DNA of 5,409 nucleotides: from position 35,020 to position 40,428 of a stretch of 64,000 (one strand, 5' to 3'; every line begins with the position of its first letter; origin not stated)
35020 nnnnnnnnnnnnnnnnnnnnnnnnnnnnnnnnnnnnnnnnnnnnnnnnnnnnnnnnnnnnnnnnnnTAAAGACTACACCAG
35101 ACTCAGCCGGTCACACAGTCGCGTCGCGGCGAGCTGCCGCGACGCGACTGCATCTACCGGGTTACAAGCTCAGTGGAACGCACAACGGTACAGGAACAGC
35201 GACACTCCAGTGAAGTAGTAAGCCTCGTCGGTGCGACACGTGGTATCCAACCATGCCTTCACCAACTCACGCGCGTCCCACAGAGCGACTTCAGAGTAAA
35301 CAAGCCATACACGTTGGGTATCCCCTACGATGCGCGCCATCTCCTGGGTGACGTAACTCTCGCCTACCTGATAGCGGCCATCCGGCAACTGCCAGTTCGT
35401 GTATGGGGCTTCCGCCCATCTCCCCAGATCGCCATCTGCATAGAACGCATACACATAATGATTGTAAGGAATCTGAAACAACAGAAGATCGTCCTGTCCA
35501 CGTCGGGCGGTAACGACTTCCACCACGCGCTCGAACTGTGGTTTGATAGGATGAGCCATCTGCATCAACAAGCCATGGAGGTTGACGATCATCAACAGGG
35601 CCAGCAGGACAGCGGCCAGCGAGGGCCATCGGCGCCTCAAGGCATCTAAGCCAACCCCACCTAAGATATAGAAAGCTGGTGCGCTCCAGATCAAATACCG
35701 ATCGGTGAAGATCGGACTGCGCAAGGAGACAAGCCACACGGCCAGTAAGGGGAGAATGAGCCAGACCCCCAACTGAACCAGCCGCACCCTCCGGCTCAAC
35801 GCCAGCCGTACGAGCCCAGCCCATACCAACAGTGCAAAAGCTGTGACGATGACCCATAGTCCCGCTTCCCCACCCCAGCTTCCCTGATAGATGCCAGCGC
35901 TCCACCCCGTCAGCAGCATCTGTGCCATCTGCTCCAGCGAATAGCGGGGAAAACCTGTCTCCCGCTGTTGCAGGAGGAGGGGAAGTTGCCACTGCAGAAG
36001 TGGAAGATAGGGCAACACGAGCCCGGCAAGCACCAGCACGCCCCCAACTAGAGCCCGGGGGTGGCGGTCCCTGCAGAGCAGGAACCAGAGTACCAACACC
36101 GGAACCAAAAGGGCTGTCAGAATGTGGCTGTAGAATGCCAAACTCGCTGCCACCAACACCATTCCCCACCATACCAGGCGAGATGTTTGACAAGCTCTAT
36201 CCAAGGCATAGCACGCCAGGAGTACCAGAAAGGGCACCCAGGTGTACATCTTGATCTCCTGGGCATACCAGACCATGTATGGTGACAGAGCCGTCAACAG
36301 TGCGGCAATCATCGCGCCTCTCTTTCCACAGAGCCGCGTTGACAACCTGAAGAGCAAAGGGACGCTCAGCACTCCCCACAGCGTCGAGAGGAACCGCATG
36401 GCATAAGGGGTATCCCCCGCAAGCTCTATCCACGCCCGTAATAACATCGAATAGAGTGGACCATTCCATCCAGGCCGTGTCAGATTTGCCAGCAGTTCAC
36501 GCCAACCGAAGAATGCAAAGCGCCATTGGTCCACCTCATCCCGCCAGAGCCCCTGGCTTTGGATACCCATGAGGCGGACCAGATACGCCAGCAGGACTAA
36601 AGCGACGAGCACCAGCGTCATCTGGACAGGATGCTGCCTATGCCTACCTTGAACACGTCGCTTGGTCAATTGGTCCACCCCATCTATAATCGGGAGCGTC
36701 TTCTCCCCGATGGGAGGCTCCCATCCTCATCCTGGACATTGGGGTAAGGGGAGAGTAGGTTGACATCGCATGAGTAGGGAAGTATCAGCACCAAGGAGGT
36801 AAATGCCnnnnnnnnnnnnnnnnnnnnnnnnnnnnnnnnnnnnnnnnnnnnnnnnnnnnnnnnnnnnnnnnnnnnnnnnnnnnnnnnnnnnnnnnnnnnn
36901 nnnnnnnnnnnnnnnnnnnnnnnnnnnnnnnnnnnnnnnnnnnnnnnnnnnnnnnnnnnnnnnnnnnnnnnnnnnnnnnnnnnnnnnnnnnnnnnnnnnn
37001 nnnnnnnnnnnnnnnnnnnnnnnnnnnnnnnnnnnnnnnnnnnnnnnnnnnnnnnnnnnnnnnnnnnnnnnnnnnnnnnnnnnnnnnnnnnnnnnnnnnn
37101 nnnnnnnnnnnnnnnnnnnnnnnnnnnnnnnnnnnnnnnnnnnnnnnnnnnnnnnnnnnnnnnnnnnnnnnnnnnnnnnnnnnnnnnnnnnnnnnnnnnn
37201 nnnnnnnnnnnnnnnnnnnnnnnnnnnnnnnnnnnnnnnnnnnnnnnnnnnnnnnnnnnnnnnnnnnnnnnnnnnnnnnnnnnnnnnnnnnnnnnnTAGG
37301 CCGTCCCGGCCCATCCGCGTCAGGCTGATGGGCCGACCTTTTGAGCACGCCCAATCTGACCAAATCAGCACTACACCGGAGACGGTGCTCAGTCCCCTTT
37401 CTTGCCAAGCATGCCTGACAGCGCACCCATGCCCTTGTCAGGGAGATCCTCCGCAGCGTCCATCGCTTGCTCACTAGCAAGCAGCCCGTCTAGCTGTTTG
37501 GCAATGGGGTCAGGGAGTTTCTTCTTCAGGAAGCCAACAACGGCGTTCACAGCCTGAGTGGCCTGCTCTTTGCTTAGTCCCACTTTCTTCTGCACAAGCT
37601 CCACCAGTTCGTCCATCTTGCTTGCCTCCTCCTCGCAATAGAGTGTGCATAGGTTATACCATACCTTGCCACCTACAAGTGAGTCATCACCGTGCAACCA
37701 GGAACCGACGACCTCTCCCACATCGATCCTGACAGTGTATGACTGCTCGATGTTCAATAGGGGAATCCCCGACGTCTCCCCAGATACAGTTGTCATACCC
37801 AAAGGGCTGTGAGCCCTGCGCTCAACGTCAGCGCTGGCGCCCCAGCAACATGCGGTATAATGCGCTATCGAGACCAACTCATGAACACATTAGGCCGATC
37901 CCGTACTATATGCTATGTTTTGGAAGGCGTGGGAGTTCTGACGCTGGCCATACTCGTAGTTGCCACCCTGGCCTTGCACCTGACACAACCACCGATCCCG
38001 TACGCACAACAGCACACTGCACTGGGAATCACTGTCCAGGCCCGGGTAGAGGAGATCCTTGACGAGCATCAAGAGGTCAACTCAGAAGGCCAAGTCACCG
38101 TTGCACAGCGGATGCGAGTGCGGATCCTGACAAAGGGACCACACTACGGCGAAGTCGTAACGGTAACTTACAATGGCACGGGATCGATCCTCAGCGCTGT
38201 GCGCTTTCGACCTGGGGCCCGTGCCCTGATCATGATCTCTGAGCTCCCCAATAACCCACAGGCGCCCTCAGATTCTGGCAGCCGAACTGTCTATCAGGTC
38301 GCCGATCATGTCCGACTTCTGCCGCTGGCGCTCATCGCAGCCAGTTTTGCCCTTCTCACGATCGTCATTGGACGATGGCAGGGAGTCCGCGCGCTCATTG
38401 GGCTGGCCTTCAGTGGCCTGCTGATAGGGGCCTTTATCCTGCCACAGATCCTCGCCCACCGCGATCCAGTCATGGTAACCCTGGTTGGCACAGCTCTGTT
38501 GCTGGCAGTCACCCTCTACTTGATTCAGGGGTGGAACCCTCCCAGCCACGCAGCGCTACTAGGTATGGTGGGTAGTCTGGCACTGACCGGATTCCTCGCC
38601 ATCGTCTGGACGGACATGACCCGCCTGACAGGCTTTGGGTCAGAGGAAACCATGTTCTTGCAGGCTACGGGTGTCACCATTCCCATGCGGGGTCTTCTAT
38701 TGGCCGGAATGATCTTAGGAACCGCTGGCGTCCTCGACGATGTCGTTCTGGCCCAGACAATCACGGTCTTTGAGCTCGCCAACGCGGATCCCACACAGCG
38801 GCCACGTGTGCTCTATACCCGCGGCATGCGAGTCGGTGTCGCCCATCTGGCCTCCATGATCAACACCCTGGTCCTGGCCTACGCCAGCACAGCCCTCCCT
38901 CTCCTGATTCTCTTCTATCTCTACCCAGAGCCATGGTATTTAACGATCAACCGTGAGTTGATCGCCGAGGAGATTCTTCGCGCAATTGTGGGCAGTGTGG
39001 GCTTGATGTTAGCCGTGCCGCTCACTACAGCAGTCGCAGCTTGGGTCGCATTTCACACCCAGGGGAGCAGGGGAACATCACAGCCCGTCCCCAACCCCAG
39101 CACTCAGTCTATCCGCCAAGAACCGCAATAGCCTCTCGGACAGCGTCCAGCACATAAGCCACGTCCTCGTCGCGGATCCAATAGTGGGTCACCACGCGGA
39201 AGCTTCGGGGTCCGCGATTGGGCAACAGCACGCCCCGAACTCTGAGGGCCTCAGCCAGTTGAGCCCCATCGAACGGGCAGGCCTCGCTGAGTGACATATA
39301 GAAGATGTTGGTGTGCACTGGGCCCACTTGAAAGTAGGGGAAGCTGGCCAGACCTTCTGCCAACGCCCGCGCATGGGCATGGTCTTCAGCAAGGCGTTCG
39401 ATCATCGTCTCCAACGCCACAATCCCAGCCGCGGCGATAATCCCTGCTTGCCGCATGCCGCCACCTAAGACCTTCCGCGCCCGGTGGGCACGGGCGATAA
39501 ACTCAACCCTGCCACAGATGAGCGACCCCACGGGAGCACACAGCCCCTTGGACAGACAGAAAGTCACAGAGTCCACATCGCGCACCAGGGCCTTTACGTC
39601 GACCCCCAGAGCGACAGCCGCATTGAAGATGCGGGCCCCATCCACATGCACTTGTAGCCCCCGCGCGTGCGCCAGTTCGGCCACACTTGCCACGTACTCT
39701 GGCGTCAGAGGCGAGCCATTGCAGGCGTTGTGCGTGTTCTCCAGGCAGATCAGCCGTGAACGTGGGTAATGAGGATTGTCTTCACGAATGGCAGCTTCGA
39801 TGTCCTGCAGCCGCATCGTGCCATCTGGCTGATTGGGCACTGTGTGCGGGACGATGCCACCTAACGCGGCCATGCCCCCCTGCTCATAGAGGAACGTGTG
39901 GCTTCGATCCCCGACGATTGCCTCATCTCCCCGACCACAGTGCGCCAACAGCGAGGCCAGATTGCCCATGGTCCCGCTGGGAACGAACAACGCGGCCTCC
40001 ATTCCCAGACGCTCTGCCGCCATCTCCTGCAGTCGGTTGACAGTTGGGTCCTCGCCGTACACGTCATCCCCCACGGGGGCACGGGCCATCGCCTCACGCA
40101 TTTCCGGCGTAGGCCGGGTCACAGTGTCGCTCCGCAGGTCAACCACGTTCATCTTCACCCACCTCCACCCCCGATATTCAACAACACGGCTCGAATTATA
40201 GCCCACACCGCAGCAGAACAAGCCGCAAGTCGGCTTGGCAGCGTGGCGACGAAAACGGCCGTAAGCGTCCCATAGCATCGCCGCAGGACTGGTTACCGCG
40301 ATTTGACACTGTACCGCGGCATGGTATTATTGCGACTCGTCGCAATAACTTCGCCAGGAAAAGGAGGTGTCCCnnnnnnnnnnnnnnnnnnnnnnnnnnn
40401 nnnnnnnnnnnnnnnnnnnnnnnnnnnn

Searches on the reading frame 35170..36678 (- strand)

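Call 6: search_protein_families(library=pfam, proteins=[window:35170-36678:-], max_evalue=0.001)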
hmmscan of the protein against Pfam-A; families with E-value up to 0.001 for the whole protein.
window:35170-36678:- (502 aa): 1 family
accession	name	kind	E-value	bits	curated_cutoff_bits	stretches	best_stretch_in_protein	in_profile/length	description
PF13231.12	PMT_2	-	3.7e-17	63.4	26.1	1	73-218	3-148/160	Dolichyl-phosphate-mannose-protein mannosyltransferase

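Call 42: search_protein_families(library=ncbifam, proteins=[window:35170-36678:-], max_evalue=0.1)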
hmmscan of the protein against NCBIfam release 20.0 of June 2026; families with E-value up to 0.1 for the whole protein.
window:35170-36678:- (502 aa): 3 families
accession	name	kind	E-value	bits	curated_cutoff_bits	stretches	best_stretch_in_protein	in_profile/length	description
TIGR03663.1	TIGR03663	subfamily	5.1e-10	39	126.25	1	23-195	3-172/435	flippase activity-associated protein Agl23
NF052499.1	MnslTaseMT1671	equivalog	0.0065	15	900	1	74-400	80-405/523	mannosyltransferase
TIGR04154.1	archaeo_STT3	subfamily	0.021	13.2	450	1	92-136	96-140/831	oligosaccharyl transferase, archaeosortase A system-associated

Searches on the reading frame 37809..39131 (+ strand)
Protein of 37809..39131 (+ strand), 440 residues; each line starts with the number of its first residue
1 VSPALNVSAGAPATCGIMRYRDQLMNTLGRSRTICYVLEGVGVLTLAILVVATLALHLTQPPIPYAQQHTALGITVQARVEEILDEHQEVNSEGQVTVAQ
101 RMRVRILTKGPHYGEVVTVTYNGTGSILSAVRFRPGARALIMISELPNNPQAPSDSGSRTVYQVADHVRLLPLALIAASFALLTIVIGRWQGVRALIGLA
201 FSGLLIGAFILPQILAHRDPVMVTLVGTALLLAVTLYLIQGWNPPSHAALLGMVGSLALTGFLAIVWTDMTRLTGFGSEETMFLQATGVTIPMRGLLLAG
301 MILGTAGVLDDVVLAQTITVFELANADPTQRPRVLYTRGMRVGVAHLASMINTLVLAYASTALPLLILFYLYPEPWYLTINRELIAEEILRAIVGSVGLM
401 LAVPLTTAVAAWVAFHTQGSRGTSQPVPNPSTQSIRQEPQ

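Call 6: search_protein_families(library=pfam, proteins=[window:37809-39131:+], max_evalue=0.001)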
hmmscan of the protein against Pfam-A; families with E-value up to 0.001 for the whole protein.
window:37809-39131:+ (440 aa): 2 families
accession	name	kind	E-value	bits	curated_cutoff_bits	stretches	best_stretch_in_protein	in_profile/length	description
PF07907.16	YibE_F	-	8.8e-65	219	27.2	1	174-412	2-241/241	YibE/F-like protein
PF05297.16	Herpes_LMP1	-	0.00078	19.2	26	0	171-256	28-112/386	Herpesvirus latent membrane protein 1 (LMP1)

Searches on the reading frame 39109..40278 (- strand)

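Call 6: search_protein_families(library=pfam, proteins=[window:39109-40278:-], max_evalue=0.001)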
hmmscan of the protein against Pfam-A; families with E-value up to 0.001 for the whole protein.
window:39109-40278:- (389 aa): 5 families
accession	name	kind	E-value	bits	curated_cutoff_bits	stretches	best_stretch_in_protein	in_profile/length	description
PF01212.27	Beta_elim_lyase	-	1e-112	376.6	27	1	47-330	1-285/288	Beta-eliminating lyase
PF00155.27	Aminotran_1_2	-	1.3e-11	44.7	19.7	1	41-364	4-346/361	Aminotransferase class I and II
PF01041.23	DegT_DnrJ_EryC1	-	8.3e-05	22.4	19.8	0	75-166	21-111/360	DegT/DnrJ/EryC1/StrS aminotransferase family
PF00266.25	Aminotran_5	-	0.00033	20.2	21.5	1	98-276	66-231/371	Aminotransferase class-V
PF01053.26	Cys_Met_Meta_PP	-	0.00059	18.9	27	1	77-314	51-270/381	Cys/Met metabolism PLP-dependent enzyme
